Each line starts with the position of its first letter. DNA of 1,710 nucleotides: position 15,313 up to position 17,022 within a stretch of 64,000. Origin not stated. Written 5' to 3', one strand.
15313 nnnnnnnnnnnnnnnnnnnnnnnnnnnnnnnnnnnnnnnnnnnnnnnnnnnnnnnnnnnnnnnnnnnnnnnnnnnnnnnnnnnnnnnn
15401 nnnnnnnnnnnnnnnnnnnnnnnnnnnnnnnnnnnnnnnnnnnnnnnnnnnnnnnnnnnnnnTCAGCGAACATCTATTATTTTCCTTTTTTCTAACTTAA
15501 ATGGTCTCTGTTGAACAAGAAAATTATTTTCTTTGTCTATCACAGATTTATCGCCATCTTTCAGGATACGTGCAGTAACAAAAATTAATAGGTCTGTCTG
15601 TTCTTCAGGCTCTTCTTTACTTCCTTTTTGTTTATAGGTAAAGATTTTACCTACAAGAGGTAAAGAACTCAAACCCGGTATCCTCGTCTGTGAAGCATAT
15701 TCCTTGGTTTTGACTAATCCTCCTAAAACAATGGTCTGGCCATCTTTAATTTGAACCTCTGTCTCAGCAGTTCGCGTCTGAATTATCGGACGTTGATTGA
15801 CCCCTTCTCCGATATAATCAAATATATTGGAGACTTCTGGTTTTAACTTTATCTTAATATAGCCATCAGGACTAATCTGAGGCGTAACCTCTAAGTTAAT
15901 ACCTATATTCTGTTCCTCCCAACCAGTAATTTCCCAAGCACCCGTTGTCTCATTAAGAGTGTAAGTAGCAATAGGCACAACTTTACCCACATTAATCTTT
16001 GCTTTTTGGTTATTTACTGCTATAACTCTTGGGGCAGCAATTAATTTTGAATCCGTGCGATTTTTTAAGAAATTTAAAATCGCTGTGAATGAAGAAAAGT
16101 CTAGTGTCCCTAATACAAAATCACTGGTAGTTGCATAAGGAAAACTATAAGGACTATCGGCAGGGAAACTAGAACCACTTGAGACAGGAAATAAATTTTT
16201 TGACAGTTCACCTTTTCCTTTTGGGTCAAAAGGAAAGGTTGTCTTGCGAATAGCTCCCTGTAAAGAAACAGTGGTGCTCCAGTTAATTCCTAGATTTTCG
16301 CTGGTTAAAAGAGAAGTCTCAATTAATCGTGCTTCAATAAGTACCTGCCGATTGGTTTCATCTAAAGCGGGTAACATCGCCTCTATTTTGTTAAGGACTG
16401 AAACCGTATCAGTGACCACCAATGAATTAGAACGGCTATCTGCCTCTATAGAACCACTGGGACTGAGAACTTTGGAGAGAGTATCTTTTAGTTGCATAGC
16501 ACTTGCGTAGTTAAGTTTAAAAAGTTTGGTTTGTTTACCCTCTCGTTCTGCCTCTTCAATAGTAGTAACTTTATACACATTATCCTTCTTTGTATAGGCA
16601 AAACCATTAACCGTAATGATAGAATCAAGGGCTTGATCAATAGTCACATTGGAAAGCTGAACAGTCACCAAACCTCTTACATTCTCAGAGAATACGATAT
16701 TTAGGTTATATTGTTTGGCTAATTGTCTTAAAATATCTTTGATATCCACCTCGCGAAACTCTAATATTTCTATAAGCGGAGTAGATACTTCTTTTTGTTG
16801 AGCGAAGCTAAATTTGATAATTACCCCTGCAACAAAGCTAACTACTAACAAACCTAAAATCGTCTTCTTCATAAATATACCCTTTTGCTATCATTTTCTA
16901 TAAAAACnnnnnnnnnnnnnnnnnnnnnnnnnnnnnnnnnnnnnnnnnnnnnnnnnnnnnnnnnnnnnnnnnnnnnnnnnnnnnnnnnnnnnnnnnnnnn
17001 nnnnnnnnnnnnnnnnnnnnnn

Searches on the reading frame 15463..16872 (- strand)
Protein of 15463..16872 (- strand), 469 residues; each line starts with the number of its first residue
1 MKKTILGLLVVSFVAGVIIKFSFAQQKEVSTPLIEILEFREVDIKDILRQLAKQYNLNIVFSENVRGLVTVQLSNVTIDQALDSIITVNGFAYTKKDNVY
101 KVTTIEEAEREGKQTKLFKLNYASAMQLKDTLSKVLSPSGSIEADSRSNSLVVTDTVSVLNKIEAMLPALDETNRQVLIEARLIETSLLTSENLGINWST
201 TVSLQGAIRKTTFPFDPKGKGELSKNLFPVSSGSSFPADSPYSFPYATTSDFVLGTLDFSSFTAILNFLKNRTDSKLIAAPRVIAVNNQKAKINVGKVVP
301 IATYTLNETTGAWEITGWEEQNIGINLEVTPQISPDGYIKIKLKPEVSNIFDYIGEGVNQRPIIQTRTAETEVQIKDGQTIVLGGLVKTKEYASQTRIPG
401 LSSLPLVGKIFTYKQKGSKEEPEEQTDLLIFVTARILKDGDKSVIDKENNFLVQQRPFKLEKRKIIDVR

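Call 4: search_protein_families(library=pfam, proteins=[window:15463-16872:-], max_evalue=0.1)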
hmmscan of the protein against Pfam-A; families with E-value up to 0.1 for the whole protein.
window:15463-16872:- (469 aa): 6 families
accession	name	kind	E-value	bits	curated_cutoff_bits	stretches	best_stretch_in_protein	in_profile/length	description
PF00263.26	Secretin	-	1.4e-41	142.4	27.5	1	269-438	2-169/169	Bacterial type II and III secretion system protein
PF03958.22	Secretin_N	-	5.5e-14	52.6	28.2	1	115-173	1-66/69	Bacterial type II/III secretion system short domain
PF07660.19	STN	-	3.8e-09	36.6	28.4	1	57-103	1-50/52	Secretin and TonB N terminus short domain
PF16344.10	FecR_C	-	2.5e-08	34.3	24.4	1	37-99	2-67/70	FecR, C-terminal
PF21305.2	type_II_gspD_N0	-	3.6e-08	33.6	27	1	37-102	1-71/71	GspD-like, N0 domain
PF24848.1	DUF7723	-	0.099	13.1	27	0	85-107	12-34/71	Family of unknown function (DUF7723)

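Call 74: search_protein_families(library=ncbifam, proteins=[window:15463-16872:-], max_evalue=0.01)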
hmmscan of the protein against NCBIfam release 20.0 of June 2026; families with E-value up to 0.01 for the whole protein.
window:15463-16872:- (469 aa): 9 families
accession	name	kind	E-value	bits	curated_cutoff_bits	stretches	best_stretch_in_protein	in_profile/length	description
TIGR02517.1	type_II_gspD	equivalog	1.1e-76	258.6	351.35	2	142-441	303-594/600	type II secretion system secretin GspD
TIGR02515.1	IV_pilus_PilQ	subfamily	7.2e-74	249.3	284.35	1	37-438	6-428/428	type IV pilus secretin PilQ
NF010083.0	PRK13568.1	equivalog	1.7e-43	149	554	2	252-438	242-418/419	DNA uptake porin HofQ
TIGR02519.1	pilus_MshL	equivalog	3.8e-39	134.4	250.2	1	150-436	9-289/290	pilus (MSHA type) biogenesis protein MshL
TIGR02516.1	type_III_yscC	equivalog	1.1e-35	123.1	238.45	2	136-419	195-448/463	type III secretion system outer membrane ring subunit SctC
NF007851.2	PRK10560.1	exception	1.2e-35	123.1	598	2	250-437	232-409/412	DNA uptake porin HofQ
NF042912.1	Amuc_1098_fam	equivalog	1.1e-24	86.5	750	2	360-438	724-797/805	Amuc_1098 family type IV pilus outer membrane protein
NF011873.0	PRK15346.1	equivalog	5.5e-20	71.5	524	2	258-417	325-479/499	EscC/YscC/HrcC family type III secretion system outer membrane ring protein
TIGR02520.1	pilus_B_mal_scr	equivalog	3.7e-11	42.3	287.65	2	113-200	209-298/513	PilN family type IVB pilus formation outer membrane protein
